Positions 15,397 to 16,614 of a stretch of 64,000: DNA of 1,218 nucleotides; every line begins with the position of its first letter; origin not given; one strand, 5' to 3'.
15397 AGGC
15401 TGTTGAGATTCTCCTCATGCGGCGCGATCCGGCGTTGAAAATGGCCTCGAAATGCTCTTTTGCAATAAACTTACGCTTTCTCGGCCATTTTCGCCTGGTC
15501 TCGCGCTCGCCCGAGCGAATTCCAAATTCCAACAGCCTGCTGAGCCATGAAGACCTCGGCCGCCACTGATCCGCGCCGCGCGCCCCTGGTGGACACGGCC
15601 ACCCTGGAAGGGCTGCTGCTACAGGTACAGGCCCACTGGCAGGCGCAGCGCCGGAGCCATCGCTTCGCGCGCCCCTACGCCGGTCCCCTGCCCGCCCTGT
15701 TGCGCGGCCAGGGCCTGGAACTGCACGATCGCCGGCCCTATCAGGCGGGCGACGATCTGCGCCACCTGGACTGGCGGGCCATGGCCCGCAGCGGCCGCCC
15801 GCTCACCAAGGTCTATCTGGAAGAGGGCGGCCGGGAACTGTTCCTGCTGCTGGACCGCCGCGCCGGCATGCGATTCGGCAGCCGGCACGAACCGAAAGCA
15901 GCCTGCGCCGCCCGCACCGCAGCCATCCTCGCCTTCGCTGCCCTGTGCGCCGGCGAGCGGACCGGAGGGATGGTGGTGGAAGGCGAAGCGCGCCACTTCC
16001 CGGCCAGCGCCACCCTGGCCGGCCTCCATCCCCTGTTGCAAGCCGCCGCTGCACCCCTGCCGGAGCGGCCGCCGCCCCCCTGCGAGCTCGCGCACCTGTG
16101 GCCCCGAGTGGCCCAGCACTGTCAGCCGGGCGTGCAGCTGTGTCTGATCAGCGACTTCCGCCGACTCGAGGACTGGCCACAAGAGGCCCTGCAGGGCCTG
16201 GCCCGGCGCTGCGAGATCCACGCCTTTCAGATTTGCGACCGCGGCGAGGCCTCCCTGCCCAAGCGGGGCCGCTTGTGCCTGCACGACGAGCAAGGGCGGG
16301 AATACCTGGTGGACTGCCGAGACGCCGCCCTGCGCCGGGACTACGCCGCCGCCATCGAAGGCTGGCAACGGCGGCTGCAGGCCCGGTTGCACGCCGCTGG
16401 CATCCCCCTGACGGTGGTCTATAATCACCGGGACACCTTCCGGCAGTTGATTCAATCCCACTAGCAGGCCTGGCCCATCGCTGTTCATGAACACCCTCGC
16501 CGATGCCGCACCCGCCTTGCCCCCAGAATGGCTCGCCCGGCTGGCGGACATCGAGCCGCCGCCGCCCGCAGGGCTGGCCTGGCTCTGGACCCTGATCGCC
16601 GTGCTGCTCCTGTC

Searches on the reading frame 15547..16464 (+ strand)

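Call 66: search_protein_families(library=pfam, proteins=[window:15547-16464:+], max_evalue=0.00001)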
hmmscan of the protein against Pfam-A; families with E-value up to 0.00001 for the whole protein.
window:15547-16464:+ (305 aa): 1 family
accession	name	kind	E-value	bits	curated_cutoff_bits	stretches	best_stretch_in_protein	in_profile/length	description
PF01882.25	DUF58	-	2.6e-34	118.8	23.4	1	62-271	2-211/216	Protein of unknown function DUF58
